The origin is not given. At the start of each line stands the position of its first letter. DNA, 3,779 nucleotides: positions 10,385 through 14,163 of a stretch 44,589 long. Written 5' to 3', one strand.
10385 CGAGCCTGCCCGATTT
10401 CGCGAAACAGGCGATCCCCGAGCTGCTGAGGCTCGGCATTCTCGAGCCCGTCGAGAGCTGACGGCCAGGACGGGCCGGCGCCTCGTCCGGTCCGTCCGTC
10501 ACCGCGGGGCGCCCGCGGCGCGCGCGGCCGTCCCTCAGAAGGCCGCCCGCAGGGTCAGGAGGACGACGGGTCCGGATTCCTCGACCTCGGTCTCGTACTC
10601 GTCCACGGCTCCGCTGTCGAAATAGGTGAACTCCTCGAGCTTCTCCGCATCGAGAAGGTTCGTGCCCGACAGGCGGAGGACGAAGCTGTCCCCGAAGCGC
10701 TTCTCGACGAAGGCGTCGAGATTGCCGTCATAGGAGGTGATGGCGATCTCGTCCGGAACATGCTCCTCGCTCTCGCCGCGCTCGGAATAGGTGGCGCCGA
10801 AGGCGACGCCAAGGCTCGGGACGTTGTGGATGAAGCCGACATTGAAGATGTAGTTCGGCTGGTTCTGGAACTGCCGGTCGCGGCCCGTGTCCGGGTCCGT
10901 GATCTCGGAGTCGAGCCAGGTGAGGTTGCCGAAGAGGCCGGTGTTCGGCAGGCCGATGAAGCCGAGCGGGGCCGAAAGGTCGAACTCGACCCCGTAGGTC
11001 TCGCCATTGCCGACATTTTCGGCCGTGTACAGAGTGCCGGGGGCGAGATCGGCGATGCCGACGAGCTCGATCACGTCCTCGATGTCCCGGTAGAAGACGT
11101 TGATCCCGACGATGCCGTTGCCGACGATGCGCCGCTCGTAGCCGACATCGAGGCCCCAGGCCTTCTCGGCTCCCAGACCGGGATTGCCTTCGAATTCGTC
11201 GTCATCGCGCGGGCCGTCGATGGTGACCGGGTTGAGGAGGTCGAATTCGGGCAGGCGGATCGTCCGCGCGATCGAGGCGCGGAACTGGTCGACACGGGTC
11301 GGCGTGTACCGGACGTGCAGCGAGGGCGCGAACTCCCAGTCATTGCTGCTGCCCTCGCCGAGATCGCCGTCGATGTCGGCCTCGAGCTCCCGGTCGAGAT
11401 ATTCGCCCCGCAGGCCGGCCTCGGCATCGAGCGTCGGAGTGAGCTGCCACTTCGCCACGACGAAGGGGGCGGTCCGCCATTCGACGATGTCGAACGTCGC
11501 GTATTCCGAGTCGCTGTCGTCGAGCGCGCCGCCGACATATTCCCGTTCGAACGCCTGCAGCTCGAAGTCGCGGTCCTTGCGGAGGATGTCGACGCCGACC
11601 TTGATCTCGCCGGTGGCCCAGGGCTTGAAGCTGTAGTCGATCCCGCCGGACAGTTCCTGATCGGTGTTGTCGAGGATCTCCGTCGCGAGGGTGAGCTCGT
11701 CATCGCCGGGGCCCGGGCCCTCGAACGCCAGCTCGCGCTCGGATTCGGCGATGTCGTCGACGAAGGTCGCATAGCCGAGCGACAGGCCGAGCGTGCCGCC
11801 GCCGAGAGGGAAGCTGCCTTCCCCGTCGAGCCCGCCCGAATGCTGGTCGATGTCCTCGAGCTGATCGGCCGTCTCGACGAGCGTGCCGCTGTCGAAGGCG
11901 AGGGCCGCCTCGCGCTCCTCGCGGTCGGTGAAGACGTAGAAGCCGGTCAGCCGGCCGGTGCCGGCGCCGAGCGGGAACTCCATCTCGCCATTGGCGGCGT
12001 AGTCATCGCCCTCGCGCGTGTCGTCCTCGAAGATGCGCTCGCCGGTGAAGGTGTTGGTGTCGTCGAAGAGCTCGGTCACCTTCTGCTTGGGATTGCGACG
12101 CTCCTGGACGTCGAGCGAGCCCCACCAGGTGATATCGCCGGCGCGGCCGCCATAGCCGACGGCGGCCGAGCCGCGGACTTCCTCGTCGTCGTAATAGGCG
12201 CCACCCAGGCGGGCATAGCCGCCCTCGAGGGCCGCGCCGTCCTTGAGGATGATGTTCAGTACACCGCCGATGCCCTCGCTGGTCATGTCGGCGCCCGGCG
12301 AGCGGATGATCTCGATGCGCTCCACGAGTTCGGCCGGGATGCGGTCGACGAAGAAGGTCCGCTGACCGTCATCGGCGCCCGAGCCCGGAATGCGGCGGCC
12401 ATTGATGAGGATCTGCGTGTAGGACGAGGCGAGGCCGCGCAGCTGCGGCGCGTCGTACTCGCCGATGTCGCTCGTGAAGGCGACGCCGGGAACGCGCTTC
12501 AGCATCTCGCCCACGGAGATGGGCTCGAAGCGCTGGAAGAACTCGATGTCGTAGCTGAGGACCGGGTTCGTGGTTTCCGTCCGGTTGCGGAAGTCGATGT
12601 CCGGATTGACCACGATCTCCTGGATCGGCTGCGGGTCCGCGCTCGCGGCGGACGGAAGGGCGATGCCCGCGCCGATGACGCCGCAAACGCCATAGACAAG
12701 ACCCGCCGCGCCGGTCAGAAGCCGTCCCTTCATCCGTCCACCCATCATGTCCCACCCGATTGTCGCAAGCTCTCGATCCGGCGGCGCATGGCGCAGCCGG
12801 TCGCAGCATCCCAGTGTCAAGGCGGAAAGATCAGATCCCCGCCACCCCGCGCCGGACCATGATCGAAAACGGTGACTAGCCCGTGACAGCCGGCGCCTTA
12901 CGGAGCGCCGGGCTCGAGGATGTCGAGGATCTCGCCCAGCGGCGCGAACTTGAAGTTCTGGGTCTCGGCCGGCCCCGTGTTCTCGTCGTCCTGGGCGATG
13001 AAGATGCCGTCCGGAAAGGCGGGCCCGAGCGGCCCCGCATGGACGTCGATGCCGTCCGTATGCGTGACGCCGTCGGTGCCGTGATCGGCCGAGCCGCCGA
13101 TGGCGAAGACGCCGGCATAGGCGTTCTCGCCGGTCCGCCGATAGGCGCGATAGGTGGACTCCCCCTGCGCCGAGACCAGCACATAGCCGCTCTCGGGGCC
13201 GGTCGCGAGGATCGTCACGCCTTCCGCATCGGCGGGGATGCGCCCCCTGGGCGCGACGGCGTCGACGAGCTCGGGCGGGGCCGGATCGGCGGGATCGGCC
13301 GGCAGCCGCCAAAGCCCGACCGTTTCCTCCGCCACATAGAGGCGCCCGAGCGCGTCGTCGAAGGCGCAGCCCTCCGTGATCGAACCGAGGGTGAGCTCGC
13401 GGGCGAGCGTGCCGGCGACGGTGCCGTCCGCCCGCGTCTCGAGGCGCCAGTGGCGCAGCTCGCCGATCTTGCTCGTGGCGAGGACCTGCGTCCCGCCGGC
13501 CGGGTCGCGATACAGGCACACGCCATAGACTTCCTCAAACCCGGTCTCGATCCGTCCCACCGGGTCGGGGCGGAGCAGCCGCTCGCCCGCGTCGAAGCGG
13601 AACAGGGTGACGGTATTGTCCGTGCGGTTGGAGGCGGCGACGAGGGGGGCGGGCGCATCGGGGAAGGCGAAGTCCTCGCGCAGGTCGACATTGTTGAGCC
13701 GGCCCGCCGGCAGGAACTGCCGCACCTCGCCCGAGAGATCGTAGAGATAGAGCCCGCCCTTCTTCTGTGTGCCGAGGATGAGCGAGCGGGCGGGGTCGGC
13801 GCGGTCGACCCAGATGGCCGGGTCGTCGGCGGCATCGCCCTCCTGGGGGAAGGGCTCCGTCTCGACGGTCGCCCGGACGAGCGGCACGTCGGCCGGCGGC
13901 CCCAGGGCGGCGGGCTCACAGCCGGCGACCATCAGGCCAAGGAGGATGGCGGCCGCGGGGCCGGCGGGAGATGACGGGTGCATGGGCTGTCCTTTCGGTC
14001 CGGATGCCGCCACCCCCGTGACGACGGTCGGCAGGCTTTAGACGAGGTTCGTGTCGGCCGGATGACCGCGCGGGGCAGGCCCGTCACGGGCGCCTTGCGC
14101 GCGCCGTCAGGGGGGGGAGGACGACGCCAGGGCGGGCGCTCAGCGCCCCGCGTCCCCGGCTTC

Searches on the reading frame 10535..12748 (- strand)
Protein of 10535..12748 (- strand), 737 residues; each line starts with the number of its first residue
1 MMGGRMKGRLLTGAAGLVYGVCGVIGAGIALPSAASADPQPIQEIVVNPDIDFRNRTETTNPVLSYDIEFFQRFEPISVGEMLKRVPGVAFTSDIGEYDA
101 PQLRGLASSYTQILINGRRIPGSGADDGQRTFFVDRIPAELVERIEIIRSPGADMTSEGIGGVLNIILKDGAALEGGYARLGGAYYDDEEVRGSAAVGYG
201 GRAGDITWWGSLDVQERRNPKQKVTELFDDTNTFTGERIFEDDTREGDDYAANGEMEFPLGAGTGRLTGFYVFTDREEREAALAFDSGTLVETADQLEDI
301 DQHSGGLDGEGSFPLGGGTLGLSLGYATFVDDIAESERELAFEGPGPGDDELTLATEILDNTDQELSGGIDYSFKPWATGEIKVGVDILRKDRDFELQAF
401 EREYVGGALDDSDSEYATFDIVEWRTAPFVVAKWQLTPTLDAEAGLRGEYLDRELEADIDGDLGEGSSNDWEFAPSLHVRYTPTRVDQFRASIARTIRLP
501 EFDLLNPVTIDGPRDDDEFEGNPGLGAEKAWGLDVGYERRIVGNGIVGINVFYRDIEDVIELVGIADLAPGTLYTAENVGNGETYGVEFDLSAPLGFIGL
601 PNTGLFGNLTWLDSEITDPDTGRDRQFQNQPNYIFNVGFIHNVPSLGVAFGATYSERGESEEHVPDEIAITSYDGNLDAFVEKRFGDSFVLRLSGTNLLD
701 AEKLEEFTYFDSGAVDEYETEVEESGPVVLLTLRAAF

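Call 12: search_protein_families(library=pfam, proteins=[window:10535-12748:-], max_evalue=0.001)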
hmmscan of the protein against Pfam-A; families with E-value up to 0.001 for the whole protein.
window:10535-12748:- (737 aa): 3 families
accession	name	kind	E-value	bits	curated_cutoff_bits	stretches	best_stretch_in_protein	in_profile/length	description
PF00593.30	TonB_dep_Rec_b-barrel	-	1.4e-32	114.6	27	1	318-698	78-436/436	TonB dependent receptor-like, beta-barrel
PF14905.12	OMP_b-brl_3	-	1.8e-23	83.7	27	1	358-722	49-397/408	Outer membrane protein beta-barrel family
PF07715.20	Plug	-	1.3e-16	61.5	23.9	1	57-163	3-107/107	TonB-dependent Receptor Plug Domain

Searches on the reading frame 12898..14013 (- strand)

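Call 12: search_protein_families(library=pfam, proteins=[window:12898-14013:-], max_evalue=0.001)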
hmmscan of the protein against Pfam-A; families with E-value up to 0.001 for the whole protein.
window:12898-14013:- (371 aa): 1 family
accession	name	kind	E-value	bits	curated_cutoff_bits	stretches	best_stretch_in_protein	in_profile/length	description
PF02333.21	Phytase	-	8.4e-74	249.2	21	1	45-365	32-356/375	Phytase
